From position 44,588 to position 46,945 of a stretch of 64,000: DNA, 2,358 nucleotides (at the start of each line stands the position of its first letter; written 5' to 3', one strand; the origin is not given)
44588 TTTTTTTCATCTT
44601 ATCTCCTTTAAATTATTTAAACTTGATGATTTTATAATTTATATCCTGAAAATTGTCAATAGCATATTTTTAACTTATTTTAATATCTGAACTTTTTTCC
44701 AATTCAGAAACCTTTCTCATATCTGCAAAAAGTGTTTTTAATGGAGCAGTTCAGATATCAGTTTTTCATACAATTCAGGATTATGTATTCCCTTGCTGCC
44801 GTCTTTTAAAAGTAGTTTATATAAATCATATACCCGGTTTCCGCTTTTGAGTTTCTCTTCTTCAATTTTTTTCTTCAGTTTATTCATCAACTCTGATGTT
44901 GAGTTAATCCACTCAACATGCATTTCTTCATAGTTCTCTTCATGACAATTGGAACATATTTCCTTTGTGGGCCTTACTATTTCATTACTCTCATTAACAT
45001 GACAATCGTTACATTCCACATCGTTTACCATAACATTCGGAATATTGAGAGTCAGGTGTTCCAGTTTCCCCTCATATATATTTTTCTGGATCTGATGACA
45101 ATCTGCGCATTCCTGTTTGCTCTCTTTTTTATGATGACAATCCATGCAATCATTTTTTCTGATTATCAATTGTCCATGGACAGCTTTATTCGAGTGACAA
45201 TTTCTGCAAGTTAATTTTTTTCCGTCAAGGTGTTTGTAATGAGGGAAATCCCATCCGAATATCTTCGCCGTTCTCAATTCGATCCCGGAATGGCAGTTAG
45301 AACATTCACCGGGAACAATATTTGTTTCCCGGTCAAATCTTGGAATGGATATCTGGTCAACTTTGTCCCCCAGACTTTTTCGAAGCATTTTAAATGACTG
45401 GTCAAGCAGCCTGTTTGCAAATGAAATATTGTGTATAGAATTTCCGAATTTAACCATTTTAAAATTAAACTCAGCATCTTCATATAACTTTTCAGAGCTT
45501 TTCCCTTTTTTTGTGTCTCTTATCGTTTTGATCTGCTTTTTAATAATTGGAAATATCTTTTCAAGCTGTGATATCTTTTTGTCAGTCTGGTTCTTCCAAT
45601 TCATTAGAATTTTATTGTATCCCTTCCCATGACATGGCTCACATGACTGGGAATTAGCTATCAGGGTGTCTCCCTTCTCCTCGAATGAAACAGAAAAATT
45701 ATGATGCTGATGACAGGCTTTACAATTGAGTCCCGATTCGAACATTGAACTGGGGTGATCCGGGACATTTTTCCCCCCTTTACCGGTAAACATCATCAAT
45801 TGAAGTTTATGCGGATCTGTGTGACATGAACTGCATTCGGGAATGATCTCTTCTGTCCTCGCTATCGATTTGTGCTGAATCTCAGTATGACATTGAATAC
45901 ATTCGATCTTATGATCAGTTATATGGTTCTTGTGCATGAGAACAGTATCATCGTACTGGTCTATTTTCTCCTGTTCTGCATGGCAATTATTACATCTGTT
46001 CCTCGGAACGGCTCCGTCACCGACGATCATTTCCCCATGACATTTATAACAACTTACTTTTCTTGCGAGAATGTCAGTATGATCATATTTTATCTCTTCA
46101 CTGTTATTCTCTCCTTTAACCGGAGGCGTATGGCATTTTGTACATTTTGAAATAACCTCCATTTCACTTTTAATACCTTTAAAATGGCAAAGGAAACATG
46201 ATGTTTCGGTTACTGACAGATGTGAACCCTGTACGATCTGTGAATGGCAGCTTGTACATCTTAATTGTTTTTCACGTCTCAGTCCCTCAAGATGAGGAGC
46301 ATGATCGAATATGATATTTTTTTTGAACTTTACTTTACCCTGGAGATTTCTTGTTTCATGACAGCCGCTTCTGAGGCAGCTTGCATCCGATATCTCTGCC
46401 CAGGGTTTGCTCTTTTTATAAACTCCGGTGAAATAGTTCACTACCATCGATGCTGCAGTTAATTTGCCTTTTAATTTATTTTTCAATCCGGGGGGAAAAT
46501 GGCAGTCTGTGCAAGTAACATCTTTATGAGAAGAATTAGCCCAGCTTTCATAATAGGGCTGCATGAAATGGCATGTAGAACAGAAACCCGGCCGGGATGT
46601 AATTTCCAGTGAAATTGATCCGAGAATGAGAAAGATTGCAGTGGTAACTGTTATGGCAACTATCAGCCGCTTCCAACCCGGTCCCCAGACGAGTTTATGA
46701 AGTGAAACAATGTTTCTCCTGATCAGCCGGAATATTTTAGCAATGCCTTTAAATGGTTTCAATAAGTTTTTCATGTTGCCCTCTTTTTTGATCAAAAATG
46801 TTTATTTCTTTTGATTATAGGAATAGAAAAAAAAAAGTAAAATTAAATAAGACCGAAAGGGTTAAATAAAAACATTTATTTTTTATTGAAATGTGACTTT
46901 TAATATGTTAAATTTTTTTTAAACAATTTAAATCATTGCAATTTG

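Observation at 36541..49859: Respiratory heme island: three different quinol-to-periplasm conduits plus dedicated cytochrome c maturation genes in 13 kb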

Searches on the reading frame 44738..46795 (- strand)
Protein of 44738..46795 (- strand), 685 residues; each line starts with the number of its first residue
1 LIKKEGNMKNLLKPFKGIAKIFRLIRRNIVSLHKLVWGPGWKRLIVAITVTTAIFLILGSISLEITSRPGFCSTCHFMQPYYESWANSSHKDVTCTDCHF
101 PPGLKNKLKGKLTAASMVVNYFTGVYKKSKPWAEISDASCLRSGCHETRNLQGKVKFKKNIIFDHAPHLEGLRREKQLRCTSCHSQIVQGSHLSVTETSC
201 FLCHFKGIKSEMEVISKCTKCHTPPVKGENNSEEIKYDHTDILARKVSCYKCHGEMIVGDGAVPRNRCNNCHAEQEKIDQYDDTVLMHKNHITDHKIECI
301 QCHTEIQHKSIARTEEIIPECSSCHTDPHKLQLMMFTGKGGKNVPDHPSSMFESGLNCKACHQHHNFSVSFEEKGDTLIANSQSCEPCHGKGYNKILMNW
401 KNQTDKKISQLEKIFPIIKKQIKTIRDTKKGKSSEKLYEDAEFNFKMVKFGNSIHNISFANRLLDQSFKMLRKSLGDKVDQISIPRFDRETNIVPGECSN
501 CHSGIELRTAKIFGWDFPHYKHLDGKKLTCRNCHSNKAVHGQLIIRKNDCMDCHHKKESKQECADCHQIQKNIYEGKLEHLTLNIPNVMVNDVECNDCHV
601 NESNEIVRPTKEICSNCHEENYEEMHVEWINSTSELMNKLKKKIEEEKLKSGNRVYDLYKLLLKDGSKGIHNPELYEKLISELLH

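Call 4: search_protein_families(library=pfam, proteins=[window:44738-46795:-], max_evalue=0.01)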
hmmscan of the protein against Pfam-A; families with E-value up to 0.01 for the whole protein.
window:44738-46795:- (685 aa): 5 families
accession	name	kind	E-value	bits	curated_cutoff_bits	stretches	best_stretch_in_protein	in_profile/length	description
PF14537.11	Cytochrom_c3_2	-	8.7e-20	71.4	25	4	245-326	5-79/79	Cytochrome c3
PF14522.11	Cytochrome_C7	-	5e-19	68.3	24.8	4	162-223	2-67/67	Cytochrome c7 and related cytochrome c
PF22113.1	Mtrc-MtrF_II-IV_dom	-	2e-16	60.5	30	3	247-395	7-169/176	Outer membrane cytochrome MtrC/MtrF-like, domains II/IV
PF03264.19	Cytochrom_NNT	-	5.4e-12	46.2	24.1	1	44-188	11-168/174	NapC/NirT cytochrome c family, N-terminal region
PF02085.21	Cytochrom_CIII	-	2.8e-09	37.7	22.9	3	190-272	23-101/101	Class III cytochrome C family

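Call 5: search_protein_families(library=ncbifam, proteins=[window:44738-46795:-], max_evalue=0.01)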
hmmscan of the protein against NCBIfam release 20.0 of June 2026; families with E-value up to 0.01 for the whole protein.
window:44738-46795:- (685 aa): 7 families
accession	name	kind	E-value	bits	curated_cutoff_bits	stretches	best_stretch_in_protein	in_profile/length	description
TIGR03153.1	cytochr_NrfH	equivalog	5.5e-15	55.6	134.2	1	46-187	4-136/138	cytochrome c nitrite reductase small subunit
NF011606.0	PRK15032.1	equivalog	1.5e-09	37.4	455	1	45-122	22-104/390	pentaheme c-type cytochrome TorC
TIGR02162.1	torC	equivalog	7.1e-09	35.4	478.2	1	44-128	19-110/387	pentaheme c-type cytochrome TorC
TIGR03508.1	decahem_SO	subfamily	1.2e-07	31.5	192.2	1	64-100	65-102/258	DmsE family decaheme c-type cytochrome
TIGR02161.1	napC_nirT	subfamily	1.5e-06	28.3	310.6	1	44-130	20-113/185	periplasmic nitrate (or nitrite) reductase c-type cytochrome, NapC/NirT family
TIGR03146.1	cyt_nit_nrfB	equivalog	0.00012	22.4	166.6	0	173-253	36-116/145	cytochrome c nitrite reductase pentaheme subunit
NF045713.1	CxxCH_16_HmcA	equivalog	0.0048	15.6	400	0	590-648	359-415/541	sulfate respiration complex hexadecaheme cytochrome HmcA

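Call 14: search_solved_structures(query=window:44738-46795:-, max_evalue=0.01)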
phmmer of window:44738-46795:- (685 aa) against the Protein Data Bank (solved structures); distinct sequences matched with E-value up to 0.01: 3.
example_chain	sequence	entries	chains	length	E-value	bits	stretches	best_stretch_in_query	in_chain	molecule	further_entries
2j7a_C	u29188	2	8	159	3.6e-08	35.4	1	38-117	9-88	CYTOCHROME C QUINOL DEHYDROGENASE NRFH | NAPC/NIRT CYTOCHROME C FAMILY PROTEIN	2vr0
6i5b_A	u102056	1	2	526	8.1e-05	24.3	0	612-681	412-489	Uncharacterized protein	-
6h5l_A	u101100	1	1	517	0.00043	21.9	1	575-625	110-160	Similar to hydroxylamine oxidoreductase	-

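Call 37: find_homologous_proteins(query=window:44738-46795:-, max_evalue=1e-10)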
Query window:44738-46795:- (685 aa): 2627 proteins with E <= 1e-10 among 6509 candidates; the best 120 are listed.
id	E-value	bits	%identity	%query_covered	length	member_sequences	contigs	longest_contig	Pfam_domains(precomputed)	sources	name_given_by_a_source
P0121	0.0e+0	1596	100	99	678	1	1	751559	PF14537.12,PF03264.20,PF02085.22,PF14522.12,PF22113.2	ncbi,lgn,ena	-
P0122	0.0e+0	1374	83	99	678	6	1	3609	PF14537.12,PF03264.20,PF02085.22,PF14522.12,PF22113.2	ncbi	ncbi:MAG: NapC/NirT family cytochrome c [Acidobacteriota bacterium]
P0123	0.0e+0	1339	81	99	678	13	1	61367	PF14537.12,PF03264.20,PF02085.22,PF14522.12,PF22113.2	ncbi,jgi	-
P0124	0.0e+0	1250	75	99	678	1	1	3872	PF14537.12,PF03264.20,PF02085.22,PF14522.12,PF22113.2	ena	-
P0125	0.0e+0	1234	74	99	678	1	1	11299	PF14537.12,PF03264.20,PF02085.22,PF14522.12,PF22113.2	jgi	-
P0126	0.0e+0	1189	71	99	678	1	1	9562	PF14537.12,PF03264.20,PF02085.22,PF14522.12,PF22113.2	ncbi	-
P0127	0.0e+0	1138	69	99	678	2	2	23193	PF14537.12,PF03264.20,PF02085.22,PF14522.12,PF22113.2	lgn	-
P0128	2.4e-279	947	60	96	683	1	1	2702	PF14537.12,PF03264.20,PF02085.22,PF14522.12,PF22113.2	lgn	-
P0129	6.1e-279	945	57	98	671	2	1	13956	PF14537.12,PF03264.20,PF02085.22,PF14522.12,PF22113.2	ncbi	-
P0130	4.1e-277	939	56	99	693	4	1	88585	PF14537.12,PF03264.20,PF02085.22,PF14522.12,PF22113.2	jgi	jgi:nitrate/TMAO reductase-like tetraheme cytochrome c subunit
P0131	9.9e-276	935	57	97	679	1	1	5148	PF14537.12,PF03264.20,PF02085.22,PF14522.12,PF22113.2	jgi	-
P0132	3.4e-275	933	58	97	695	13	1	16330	PF14537.12,PF03264.20,PF02085.22,PF14522.12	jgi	jgi:hypothetical protein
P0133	4.0e-275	933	56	97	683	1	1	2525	PF14537.12,PF03264.20,PF02085.22,PF14522.12,PF22113.2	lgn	-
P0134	1.1e-274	931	58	97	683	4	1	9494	PF14537.12,PF03264.20,PF02085.22,PF14522.12,PF22113.2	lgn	-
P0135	2.9e-274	930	59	98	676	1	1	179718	PF14537.12,PF13435.12,PF03264.20,PF02085.22,PF14522.12,PF22113.2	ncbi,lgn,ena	-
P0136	3.7e-274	929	57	99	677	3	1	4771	PF14537.12,PF03264.20,PF02085.22,PF14522.12,PF22113.2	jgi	jgi:nitrate/TMAO reductase-like tetraheme cytochrome c subunit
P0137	3.6e-273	926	57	97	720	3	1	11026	PF14537.12,PF03264.20,PF02085.22,PF14522.12,PF22113.2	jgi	jgi:nitrate/TMAO reductase-like tetraheme cytochrome c subunit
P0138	1.8e-272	924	56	97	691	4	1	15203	PF14537.12,PF03264.20,PF02085.22,PF14522.12,PF22113.2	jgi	jgi:nitrate/TMAO reductase-like tetraheme cytochrome c subunit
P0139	4.6e-272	923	57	97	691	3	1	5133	PF14537.12,PF03264.20,PF02085.22,PF14522.12,PF22113.2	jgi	jgi:nitrate/TMAO reductase-like tetraheme cytochrome c subunit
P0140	6.8e-272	922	56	99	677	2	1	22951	PF14537.12,PF03264.20,PF02085.22,PF14522.12,PF22113.2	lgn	-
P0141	1.2e-271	921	57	97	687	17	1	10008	PF14537.12,PF03264.20,PF02085.22,PF14522.12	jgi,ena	-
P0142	4.9e-271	919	57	97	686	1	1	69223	PF14537.12,PF03264.20,PF02085.22,PF14522.12,PF22113.2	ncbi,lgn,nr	ncbi:MAG: cytochrome c3 family protein [Candidatus Aminicenantes bacterium]|nr:cytochrome c3 family 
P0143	5.4e-271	919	58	98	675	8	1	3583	PF14537.12,PF03264.20,PF02085.22,PF14522.12,PF22113.2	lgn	-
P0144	1.3e-270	918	58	98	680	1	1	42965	PF14537.12,PF03264.20,PF02085.22,PF14522.12,PF22113.2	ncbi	-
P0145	2.3e-270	917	57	98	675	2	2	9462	PF14537.12,PF03264.20,PF02085.22,PF14522.12,PF22113.2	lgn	-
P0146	5.3e-270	916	57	97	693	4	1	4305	PF14537.12,PF03264.20,PF02085.22,PF14522.12,PF22113.2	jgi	-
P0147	6.3e-270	915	56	98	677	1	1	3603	PF14537.12,PF03264.20,PF02085.22,PF14522.12,PF22113.2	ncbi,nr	ncbi:MAG: hypothetical protein GY950_07125 [bacterium]|nr:hypothetical protein [bacterium]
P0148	1.2e-269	914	56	98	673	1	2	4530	PF14537.12,PF03264.20,PF02085.22,PF14522.12,PF22113.2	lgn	-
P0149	3.9e-269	913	56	97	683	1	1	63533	PF14537.12,PF03264.20,PF02085.22,PF14522.12,PF22113.2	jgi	-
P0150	4.1e-269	913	56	97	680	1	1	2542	PF14537.12,PF03264.20,PF02085.22,PF14522.12,PF22113.2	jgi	-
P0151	4.4e-268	909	56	97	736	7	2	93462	PF14537.12,PF03264.20,PF02085.22,PF14522.12,PF22113.2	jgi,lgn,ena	jgi:hypothetical protein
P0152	7.8e-268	909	56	97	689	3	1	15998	PF14537.12,PF03264.20,PF02085.22,PF14522.12,PF22113.2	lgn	-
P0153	1.2e-267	908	56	95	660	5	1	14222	PF14537.12,PF03264.20,PF02085.22,PF14522.12,PF22113.2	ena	-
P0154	7.7e-267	905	56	97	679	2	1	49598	PF14537.12,PF03264.20,PF02085.22,PF14522.12,PF22113.2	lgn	-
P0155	2.9e-266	903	57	94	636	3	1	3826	PF14537.12,PF03264.20,PF02085.22,PF14522.12,PF22113.2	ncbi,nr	ncbi:MAG: NapC/NirT family cytochrome c, partial [Candidatus Aminicenantes bacterium]|nr:NapC/NirT f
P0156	1.2e-265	901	55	99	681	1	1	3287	PF14537.12,PF03264.20,PF02085.22,PF14522.12,PF22113.2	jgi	-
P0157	1.3e-265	901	55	97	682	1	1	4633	PF14537.12,PF03264.20,PF02085.22,PF14522.12,PF22113.2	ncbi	-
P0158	2.0e-264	897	55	97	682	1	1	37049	PF14537.12,PF03264.20,PF02085.22,PF14522.12,PF22113.2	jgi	jgi:nitrate/TMAO reductase-like tetraheme cytochrome c subunit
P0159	6.8e-264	896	56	97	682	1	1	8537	PF14537.12,PF03264.20,PF02085.22,PF14522.12,PF22113.2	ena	-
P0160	1.9e-263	894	56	97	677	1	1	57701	PF14537.12,PF03264.20,PF02085.22,PF14522.12,PF22113.2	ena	-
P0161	9.4e-260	882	54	97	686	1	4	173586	PF14537.12,PF03264.20,PF02085.22,PF14522.12,PF22113.2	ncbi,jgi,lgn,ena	-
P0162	3.3e-258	877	55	97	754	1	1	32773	PF14537.12,PF03264.20,PF02085.22,PF14522.12,PF22113.2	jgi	jgi:nitrate/TMAO reductase-like tetraheme cytochrome c subunit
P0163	4.3e-258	876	54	97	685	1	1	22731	PF14537.12,PF03264.20,PF02085.22,PF14522.12,PF22113.2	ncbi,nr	ncbi:MAG: hypothetical protein GY940_16875 [bacterium]|nr:hypothetical protein [bacterium]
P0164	3.2e-257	873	55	97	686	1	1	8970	PF14537.12,PF03264.20,PF02085.22,PF14522.12,PF22113.2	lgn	-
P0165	8.1e-257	872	54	98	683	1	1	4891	PF14537.12,PF03264.20,PF02085.22,PF14522.12,PF22113.2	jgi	jgi:nitrate/TMAO reductase-like tetraheme cytochrome c subunit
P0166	3.8e-255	867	53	96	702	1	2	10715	PF14537.12,PF03264.20,PF02085.22,PF14522.12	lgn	-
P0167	1.0e-253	862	53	97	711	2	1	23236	PF14537.12,PF03264.20,PF02085.22,PF14522.12,PF22113.2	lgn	-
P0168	1.4e-240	818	51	97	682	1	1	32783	PF14537.12,PF03264.20,PF02085.22,PF14522.12,PF22113.2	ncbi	-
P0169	1.8e-214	732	51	91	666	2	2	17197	PF14537.12,PF03264.20,PF02085.22,PF14522.12,PF22113.2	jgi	-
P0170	2.0e-212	725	48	94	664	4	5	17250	PF14537.12,PF03264.20,PF02085.22,PF14522.12,PF22113.2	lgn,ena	-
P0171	1.1e-210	720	46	96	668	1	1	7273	PF14537.12,PF03264.20,PF02085.22,PF14522.12,PF22113.2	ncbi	-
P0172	3.8e-209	715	49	94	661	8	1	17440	PF14537.12,PF03264.20,PF02085.22,PF14522.12,PF22113.2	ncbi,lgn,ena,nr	ncbi:MAG: cytochrome c3 family protein [Candidatus Marinimicrobia bacterium]|nr:cytochrome c3 family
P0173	6.7e-209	714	50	94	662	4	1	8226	PF14537.12,PF03264.20,PF02085.22,PF14522.12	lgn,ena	-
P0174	4.0e-208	711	50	91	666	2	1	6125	PF14537.12,PF03264.20,PF02085.22,PF14522.12,PF22113.2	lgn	-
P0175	3.9e-207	708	49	93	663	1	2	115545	PF14537.12,PF03264.20,PF02085.22,PF14522.12,PF22113.2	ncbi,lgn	-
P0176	1.8e-205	702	45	94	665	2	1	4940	PF14537.12,PF03264.20,PF02085.22,PF14522.12,PF22113.2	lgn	-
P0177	1.8e-204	699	45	94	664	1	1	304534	PF14537.12,PF03264.20,PF02085.22,PF14522.12,PF22113.2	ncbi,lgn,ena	-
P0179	1.5e-201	689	44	94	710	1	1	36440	PF14537.12,PF03264.20,PF02085.22,PF14522.12,PF22113.2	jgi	-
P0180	4.7e-201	688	47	92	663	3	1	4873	PF14537.12,PF03264.20,PF02085.22,PF14522.12,PF22113.2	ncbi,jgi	-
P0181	3.0e-200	685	46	94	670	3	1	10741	PF14537.12,PF03264.20,PF02085.22,PF14522.12,PF22113.2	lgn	-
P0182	4.5e-200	685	48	94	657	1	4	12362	PF14537.12,PF03264.20,PF02085.22,PF14522.12,PF22113.2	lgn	-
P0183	5.5e-200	684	48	94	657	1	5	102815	PF14537.12,PF03264.20,PF02085.22,PF14522.12,PF22113.2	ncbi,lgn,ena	-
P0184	6.5e-200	684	49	93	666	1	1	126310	PF14537.12,PF03264.20,PF02085.22,PF14522.12,PF22113.2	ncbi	-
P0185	1.8e-199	683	49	91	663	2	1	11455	PF14537.12,PF03264.20,PF02085.22,PF14522.12,PF22113.2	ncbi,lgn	-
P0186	4.4e-199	681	48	94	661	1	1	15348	PF14537.12,PF03264.20,PF02085.22,PF14522.12,PF22113.2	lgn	-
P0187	4.4e-199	681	48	94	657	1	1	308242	PF14537.12,PF03264.20,PF02085.22,PF14522.12,PF22113.2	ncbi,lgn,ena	-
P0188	5.1e-199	681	44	91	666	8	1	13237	PF14537.12,PF03264.20,PF02085.22,PF14522.12,PF22113.2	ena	-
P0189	1.3e-198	680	47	94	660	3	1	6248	PF14537.12,PF03264.20,PF02085.22,PF14522.12,PF22113.2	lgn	-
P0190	2.4e-198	679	43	91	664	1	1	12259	PF14537.12,PF03264.20,PF02085.22,PF14522.12,PF22113.2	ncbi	ncbi:cytochrome c3 family protein [Gemmatimonadota bacterium]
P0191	3.6e-198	678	44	94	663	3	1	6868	PF14537.12,PF03264.20,PF02085.22,PF14522.12,PF22113.2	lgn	-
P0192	5.1e-198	678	47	94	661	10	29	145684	PF14537.12,PF03264.20,PF02085.22,PF14522.12,PF22113.2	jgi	-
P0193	6.6e-198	677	47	93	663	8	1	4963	PF14537.12,PF03264.20,PF02085.22,PF14522.12,PF22113.2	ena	-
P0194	2.3e-197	676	44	94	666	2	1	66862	PF14537.12,PF03264.20,PF02085.22,PF14522.12,PF22113.2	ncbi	-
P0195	3.2e-197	675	47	94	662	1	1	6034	PF14537.12,PF03264.20,PF02085.22,PF14522.12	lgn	-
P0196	1.3e-196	673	48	93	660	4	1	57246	PF14537.12,PF03264.20,PF02085.22,PF14522.12,PF22113.2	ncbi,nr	ncbi:MAG: cytochrome c3 family protein [Candidatus Marinimicrobia bacterium]|nr:cytochrome c3 family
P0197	3.8e-196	672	43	94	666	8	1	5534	PF14537.12,PF03264.20,PF02085.22,PF14522.12,PF22113.2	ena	-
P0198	6.2e-196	671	47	94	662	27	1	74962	PF14537.12,PF03264.20,PF02085.22,PF14522.12,PF22113.2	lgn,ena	-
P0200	8.3e-196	670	47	92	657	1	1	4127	PF14537.12,PF03264.20,PF02085.22,PF14522.12,PF22113.2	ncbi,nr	ncbi:MAG: hypothetical protein D6762_05615 [Candidatus Neomarinimicrobiota bacterium]|nr:MAG: hypoth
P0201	8.4e-196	670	44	94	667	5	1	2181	PF14537.12,PF03264.20,PF02085.22,PF14522.12,PF22113.2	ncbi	-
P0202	1.4e-195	670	47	91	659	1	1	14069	PF14537.12,PF03264.20,PF02085.22,PF14522.12,PF22113.2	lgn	-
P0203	2.2e-195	669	45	94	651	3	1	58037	PF14537.12,PF03264.20,PF02085.22,PF14522.12,PF22113.2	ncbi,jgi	-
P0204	2.9e-195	669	47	91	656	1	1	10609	PF14537.12,PF03264.20,PF02085.22,PF14522.12,PF22113.2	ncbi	-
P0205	3.1e-195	669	47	93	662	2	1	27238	PF09699.16,PF14537.12,PF03264.20,PF02085.22,PF14522.12,PF22113.2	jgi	-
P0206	2.3e-194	666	48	94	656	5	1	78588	PF14537.12,PF03264.20,PF02085.22,PF14522.12,PF22113.2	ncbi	ncbi:MAG: cytochrome c3 family protein [Fidelibacterota bacterium]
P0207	2.6e-194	666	46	92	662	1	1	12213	PF14537.12,PF03264.20,PF02085.22,PF14522.12,PF22113.2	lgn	-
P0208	2.9e-194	665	47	91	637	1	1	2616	PF14537.12,PF03264.20,PF02085.22,PF14522.12,PF22113.2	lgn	-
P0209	9.6e-194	664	46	94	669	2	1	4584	PF14537.12,PF03264.20,PF02085.22,PF14522.12,PF22113.2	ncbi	-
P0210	1.0e-193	664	48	90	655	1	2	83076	PF14537.12,PF03264.20,PF02085.22,PF14522.12,PF22113.2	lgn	-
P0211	1.5e-193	663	45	93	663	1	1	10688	PF14537.12,PF03264.20,PF02085.22,PF14522.12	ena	-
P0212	1.9e-193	663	45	94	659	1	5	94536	PF14537.12,PF03264.20,PF02085.22,PF14522.12,PF22113.2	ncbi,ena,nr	ncbi:MAG: cytochrome c3 family protein [Candidatus Marinimicrobia bacterium]|nr:cytochrome c3 family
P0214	2.5e-193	662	47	93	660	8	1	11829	PF14537.12,PF03264.20,PF02085.22,PF14522.12,PF22113.2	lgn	-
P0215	3.2e-193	662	43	93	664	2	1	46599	PF14537.12,PF03264.20,PF02085.22,PF14522.12,PF22113.2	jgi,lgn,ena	-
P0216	5.8e-193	661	44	94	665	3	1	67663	PF14537.12,PF13435.12,PF03264.20,PF02085.22,PF14522.12,PF22113.2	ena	-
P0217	8.2e-193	661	46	90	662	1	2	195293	PF14537.12,PF03264.20,PF02085.22,PF14522.12,PF22113.2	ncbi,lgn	-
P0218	8.4e-193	661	46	91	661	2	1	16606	PF14537.12,PF03264.20,PF02085.22,PF14522.12,PF22113.2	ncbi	ncbi:cytochrome c3 family protein [Candidatus Neomarinimicrobiota bacterium]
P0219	2.4e-192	659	45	94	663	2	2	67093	PF14537.12,PF03264.20,PF02085.22,PF14522.12,PF22113.2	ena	-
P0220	2.4e-192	659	46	94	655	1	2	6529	PF14537.12,PF03264.20,PF02085.22,PF14522.12,PF22113.2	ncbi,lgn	ncbi:MAG: cytochrome c3 family protein [Fidelibacterota bacterium]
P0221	5.2e-192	658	48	92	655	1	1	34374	PF14537.12,PF03264.20,PF02085.22,PF14522.12,PF22113.2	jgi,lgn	-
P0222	5.3e-192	658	46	93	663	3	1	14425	PF14537.12,PF03264.20,PF02085.22,PF14522.12,PF22113.2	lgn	-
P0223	1.2e-191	657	43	94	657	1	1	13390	PF14537.12,PF03264.20,PF02085.22,PF14522.12,PF22113.2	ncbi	-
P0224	1.4e-191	656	43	92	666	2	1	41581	PF14537.12,PF03264.20,PF02085.22,PF14522.12,PF22113.2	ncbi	-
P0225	1.6e-191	656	46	94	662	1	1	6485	PF14537.12,PF03264.20,PF02085.22,PF14522.12,PF22113.2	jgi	jgi:nitrate/TMAO reductase-like tetraheme cytochrome c subunit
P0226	4.5e-191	655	46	94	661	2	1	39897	PF14537.12,PF03264.20,PF02085.22,PF14522.12,PF22113.2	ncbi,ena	-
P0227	6.4e-191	654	46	91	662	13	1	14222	PF14537.12,PF03264.20,PF02085.22,PF14522.12,PF22113.2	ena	-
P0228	1.5e-190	653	46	94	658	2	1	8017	PF14537.12,PF03264.20,PF02085.22,PF14522.12,PF22113.2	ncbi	-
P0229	1.8e-190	653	43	94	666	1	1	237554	PF14537.12,PF03264.20,PF02085.22,PF14522.12,PF22113.2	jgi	jgi:nitrate/TMAO reductase-like tetraheme cytochrome c subunit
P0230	6.4e-190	651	45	91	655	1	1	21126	PF14537.12,PF03264.20,PF02085.22,PF14522.12,PF22113.2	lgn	-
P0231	8.4e-190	651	46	92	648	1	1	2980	PF14537.12,PF03264.20,PF02085.22,PF14522.12,PF22113.2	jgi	-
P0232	9.8e-190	650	44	94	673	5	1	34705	PF14537.12,PF13435.12,PF03264.20,PF02085.22,PF14522.12,PF22113.2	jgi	-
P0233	1.0e-189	650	46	91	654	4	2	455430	PF14537.12,PF03264.20,PF02085.22,PF14522.12,PF22113.2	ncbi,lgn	-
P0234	1.6e-189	650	46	94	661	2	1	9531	PF14537.12,PF03264.20,PF02085.22,PF14522.12,PF22113.2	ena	-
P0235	1.7e-189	650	46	91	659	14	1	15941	PF14537.12,PF03264.20,PF02085.22,PF14522.12,PF22113.2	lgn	-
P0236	1.8e-189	650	45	93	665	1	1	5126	PF14537.12,PF03264.20,PF02085.22,PF14522.12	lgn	-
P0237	1.9e-189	649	44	92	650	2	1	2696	PF14537.12,PF03264.20,PF02085.22,PF14522.12,PF22113.2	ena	-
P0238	2.6e-189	649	47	91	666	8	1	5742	PF14537.12,PF03264.20,PF02085.22,PF14522.12,PF22113.2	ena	-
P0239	2.8e-189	649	44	92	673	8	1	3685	PF14537.12,PF03264.20,PF14522.12,PF22113.2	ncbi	-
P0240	3.5e-189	649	43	97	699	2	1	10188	PF14537.12,PF03264.20,PF02085.22,PF14522.12,PF22113.2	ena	-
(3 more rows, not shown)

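Call 38: find_encoding_contigs(protein=P0121, flank=10000, max_places=3)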
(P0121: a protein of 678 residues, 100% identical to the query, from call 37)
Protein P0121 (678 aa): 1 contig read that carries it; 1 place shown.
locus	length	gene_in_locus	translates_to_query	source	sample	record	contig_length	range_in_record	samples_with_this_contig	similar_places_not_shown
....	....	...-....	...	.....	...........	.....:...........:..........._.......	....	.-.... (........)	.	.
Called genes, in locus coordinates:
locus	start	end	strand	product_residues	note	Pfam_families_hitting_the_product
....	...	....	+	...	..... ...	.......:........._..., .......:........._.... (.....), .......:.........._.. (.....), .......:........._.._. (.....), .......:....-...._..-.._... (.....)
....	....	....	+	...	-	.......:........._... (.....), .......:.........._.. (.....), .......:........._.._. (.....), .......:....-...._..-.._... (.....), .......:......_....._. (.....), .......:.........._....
